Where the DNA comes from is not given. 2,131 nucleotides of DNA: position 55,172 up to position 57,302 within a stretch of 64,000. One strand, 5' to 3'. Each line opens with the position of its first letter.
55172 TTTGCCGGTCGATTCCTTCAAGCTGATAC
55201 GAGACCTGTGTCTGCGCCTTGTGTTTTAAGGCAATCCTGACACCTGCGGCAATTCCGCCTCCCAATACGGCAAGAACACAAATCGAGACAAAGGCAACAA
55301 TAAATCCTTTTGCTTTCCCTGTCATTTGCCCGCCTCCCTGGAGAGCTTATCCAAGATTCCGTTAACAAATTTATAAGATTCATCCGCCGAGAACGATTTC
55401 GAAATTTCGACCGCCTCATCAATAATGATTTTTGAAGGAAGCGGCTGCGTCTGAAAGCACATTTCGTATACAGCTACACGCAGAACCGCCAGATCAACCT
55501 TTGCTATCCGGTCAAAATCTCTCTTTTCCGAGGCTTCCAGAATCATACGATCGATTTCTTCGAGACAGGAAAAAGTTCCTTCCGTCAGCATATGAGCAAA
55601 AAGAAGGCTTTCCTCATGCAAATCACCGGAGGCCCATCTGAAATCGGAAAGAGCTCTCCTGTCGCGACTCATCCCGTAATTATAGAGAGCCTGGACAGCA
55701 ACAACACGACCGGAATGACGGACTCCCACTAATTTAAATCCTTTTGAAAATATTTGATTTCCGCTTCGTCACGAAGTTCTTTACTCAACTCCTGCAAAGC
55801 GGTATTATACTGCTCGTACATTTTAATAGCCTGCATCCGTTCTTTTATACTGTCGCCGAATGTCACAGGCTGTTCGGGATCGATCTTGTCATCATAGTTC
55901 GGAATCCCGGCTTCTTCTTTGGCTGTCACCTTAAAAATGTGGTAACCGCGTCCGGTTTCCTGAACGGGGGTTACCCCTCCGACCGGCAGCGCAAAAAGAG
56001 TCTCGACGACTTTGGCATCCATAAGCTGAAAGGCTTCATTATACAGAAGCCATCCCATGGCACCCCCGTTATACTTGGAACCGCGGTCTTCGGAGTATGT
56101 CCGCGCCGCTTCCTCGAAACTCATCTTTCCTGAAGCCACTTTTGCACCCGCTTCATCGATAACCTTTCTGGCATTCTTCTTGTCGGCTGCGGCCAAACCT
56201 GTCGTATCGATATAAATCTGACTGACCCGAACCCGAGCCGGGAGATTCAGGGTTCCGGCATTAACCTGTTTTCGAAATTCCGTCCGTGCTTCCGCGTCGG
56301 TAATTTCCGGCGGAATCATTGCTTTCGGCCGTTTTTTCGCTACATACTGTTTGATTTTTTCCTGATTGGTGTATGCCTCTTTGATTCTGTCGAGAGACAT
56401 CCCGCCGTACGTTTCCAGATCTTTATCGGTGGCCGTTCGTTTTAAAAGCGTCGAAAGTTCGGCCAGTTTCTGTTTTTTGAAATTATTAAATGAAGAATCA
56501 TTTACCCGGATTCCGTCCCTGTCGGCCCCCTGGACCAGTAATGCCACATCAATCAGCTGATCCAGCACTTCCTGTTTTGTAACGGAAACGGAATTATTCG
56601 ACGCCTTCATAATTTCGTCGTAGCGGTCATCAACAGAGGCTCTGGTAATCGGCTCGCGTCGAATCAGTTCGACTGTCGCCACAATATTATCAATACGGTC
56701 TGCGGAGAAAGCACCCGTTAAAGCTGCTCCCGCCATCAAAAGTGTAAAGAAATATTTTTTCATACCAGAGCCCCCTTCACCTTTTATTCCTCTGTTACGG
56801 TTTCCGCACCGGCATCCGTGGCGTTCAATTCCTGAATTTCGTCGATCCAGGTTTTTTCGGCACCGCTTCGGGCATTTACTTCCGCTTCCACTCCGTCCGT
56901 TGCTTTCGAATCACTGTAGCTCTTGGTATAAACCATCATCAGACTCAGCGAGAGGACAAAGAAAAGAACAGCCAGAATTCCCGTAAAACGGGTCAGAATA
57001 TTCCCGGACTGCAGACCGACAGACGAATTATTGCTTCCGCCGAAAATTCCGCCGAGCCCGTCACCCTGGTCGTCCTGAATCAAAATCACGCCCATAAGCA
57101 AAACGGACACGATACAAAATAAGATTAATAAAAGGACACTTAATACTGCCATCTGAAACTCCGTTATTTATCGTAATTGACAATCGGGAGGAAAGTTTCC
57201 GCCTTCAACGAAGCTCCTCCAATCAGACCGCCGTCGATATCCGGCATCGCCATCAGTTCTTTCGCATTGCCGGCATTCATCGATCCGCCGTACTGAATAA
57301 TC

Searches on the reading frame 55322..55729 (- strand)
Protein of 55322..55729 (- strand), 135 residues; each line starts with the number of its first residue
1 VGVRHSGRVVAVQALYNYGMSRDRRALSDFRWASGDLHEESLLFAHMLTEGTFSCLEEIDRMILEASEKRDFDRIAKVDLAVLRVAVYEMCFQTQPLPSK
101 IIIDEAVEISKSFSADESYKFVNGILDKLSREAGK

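Call 45: search_protein_families(library=pfam, proteins=[window:55322-55729:-], max_evalue=0.0001)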
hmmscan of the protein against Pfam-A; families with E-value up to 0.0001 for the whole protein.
window:55322-55729:- (135 aa): 1 family
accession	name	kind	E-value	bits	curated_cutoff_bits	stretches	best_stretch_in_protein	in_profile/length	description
PF01029.23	NusB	-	1.1e-28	100.7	23.1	1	7-131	3-133/133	NusB family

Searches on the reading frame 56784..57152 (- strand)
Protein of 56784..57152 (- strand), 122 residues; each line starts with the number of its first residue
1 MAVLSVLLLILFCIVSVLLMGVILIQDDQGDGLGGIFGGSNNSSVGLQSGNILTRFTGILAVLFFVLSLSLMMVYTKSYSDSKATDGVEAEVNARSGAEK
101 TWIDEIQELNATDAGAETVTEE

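Call 45: search_protein_families(library=pfam, proteins=[window:56784-57152:-], max_evalue=0.0001)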
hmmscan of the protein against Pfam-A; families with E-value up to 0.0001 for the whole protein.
window:56784-57152:- (122 aa): 1 family
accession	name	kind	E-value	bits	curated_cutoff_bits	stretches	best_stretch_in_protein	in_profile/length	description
PF03840.19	SecG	-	1.4e-16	60.8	29.2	1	7-73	1-69/70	Preprotein translocase SecG subunit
